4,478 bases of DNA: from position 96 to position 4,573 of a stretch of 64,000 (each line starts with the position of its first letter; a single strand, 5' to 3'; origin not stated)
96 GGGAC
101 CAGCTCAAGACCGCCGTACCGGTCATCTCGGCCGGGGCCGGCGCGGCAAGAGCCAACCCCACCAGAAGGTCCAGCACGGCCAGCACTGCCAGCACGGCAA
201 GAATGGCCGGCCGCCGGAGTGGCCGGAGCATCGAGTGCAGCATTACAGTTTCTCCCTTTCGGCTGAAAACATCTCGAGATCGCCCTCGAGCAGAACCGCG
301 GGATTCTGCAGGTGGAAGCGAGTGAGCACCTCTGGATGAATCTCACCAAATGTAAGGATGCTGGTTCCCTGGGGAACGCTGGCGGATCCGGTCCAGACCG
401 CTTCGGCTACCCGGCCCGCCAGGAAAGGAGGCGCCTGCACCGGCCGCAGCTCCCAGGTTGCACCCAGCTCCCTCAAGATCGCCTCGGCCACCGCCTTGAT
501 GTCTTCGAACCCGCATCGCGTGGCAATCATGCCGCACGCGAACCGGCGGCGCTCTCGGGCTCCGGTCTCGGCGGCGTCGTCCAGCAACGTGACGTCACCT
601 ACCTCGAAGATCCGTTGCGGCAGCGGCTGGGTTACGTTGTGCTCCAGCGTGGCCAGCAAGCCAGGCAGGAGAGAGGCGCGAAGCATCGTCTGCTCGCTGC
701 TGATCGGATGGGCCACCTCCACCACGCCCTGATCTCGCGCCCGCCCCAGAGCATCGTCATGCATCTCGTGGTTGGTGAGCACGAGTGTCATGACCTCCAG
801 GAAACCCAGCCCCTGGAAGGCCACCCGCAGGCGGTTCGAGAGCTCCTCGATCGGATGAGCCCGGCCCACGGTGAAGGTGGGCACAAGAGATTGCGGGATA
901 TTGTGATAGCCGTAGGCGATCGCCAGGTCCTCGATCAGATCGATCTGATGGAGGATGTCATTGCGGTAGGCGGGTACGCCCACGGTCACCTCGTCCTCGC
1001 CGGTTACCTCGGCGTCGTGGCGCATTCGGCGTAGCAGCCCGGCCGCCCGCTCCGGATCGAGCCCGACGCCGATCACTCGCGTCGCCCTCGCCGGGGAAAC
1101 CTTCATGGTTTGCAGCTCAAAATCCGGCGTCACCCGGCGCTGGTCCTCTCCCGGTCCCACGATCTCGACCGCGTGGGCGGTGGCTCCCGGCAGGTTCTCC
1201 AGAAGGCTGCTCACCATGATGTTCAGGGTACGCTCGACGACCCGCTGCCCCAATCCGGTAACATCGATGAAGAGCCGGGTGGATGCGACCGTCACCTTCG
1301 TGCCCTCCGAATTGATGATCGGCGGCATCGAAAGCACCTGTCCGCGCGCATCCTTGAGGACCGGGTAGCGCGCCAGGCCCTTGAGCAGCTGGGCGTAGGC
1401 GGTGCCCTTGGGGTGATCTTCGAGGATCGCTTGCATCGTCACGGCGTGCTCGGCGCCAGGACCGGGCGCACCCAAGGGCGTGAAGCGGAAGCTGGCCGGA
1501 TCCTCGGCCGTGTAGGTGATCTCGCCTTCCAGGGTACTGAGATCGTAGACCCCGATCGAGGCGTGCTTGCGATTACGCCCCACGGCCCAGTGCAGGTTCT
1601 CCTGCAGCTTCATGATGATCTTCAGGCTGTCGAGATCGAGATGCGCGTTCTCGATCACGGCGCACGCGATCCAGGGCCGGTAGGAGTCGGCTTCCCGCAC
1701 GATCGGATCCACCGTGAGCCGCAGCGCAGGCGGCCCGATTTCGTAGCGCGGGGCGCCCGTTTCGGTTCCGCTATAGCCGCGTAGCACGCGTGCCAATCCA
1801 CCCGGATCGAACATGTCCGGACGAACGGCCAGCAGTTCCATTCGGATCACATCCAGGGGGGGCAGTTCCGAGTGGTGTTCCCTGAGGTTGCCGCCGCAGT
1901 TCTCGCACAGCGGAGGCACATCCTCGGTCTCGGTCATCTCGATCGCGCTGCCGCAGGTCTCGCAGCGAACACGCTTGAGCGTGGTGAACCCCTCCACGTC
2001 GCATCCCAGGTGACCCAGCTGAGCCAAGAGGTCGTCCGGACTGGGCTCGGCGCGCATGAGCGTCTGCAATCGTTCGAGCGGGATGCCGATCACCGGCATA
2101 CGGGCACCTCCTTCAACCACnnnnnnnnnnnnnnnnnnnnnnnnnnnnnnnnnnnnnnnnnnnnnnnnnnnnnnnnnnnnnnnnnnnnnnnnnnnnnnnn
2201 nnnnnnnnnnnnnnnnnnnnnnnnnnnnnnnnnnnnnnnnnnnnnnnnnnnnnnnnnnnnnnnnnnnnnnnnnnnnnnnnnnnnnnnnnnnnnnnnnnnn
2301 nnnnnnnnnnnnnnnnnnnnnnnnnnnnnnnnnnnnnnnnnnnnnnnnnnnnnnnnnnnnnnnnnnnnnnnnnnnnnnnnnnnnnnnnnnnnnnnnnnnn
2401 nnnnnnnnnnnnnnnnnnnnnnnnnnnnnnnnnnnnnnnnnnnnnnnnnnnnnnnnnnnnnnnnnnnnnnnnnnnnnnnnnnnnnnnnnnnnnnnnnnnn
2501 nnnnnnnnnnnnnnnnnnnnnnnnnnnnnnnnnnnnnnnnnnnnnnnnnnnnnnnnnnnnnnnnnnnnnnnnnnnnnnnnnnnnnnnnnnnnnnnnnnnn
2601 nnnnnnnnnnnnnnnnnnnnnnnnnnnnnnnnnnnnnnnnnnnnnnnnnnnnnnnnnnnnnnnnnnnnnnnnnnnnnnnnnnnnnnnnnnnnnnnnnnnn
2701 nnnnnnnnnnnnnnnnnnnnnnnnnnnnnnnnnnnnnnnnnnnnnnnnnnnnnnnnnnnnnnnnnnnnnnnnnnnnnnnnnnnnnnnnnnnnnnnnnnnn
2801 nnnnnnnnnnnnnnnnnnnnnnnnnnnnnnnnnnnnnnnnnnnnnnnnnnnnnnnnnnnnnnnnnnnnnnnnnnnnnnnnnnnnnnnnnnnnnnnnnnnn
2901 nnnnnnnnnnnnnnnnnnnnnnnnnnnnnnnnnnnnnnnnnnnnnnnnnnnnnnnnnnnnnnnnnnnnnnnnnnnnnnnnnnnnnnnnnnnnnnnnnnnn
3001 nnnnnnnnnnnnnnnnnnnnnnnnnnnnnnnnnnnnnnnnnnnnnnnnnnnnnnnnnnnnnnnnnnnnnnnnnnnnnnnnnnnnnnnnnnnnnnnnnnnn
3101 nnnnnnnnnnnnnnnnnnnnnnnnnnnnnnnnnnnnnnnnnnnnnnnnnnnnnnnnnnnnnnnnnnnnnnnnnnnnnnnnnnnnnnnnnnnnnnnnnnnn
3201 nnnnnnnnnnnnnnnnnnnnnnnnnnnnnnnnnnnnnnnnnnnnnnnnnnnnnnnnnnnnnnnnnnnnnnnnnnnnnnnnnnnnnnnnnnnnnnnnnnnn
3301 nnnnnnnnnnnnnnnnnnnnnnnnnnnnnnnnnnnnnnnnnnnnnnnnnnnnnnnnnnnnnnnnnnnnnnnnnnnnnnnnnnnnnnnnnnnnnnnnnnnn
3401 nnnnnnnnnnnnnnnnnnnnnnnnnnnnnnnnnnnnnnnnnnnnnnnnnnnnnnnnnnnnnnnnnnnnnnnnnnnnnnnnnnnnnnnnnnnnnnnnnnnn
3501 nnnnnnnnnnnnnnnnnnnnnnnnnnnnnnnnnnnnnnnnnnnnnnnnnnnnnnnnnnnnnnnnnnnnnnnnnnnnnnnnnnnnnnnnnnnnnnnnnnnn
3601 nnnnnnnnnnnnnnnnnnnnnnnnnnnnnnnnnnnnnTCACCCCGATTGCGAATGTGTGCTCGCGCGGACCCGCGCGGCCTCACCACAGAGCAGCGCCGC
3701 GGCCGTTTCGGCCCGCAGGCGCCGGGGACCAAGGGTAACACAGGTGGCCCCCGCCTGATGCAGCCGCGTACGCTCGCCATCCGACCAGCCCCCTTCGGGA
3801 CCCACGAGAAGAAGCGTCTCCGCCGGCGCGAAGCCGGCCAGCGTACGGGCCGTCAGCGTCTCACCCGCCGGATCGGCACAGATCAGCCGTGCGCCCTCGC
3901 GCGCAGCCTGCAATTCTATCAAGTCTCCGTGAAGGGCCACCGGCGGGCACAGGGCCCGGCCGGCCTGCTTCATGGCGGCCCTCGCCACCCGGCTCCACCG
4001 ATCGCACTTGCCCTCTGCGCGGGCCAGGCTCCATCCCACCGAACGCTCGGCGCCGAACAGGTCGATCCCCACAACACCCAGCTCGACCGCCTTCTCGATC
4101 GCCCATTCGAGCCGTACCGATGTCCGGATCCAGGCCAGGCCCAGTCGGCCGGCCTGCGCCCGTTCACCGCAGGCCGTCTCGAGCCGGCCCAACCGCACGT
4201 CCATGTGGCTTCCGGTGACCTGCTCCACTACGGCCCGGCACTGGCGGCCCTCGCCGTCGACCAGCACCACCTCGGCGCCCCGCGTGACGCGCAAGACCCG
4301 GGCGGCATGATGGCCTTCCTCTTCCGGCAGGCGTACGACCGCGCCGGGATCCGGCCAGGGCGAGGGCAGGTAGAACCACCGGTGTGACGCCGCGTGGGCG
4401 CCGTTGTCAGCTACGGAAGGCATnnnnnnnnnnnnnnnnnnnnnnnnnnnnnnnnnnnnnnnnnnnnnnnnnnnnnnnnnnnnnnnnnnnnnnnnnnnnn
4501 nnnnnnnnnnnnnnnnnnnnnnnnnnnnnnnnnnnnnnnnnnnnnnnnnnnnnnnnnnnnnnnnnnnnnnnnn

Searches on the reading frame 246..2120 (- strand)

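Call 9: search_protein_families(library=pfam, proteins=[window:246-2120:-])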
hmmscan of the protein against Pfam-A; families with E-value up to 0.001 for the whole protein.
window:246-2120:- (625 aa): 4 families
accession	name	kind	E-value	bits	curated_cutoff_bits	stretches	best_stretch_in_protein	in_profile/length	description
PF17759.6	tRNA_synthFbeta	-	4.6e-40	137.8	22.4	1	408-614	1-213/214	Phenylalanyl tRNA synthetase beta chain CLM domain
PF03484.21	B5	-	7.6e-20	71.3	28.6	1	339-405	1-67/67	tRNA synthetase B5 domain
PF01409.25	tRNA-synt_2d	-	2.7e-06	27.5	19.8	1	416-604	11-206/246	tRNA synthetases class II core domain (F)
PF03483.22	B3_4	-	7.6e-05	22.8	29.3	1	188-298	52-135/174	B3/4 domain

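Call 67: search_protein_families(library=ncbifam, proteins=[window:246-2120:-], max_evalue=0.00001)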
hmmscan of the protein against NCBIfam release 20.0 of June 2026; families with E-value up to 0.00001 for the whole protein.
window:246-2120:- (625 aa): 3 families
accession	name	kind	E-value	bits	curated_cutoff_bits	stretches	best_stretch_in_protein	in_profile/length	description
TIGR00471.1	pheT_arch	equivalog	3.1e-140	468.3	282.65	1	91-618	43-550/551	phenylalanine--tRNA ligase subunit beta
TIGR00472.1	pheT_bact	equivalog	1.2e-37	129.6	402.65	1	335-618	404-691/798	phenylalanine--tRNA ligase subunit beta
NF001882.0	PRK00629.5-4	equivalog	2.2e-08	32.9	527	1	379-508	435-558/725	phenylalanine--tRNA ligase subunit beta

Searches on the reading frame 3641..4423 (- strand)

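Call 9: search_protein_families(library=pfam, proteins=[window:3641-4423:-])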
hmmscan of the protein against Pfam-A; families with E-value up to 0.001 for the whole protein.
window:3641-4423:- (261 aa): 2 families
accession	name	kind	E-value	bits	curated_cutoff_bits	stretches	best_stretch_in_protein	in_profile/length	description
PF04452.19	Methyltrans_RNA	-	5.6e-34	117.5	23.9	1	95-246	10-161/165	RNA methyltransferase domain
PF20260.4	PUA_4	-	5.4e-10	39.6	23.9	1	32-77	1-46/48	RNA methyltransferase PUA domain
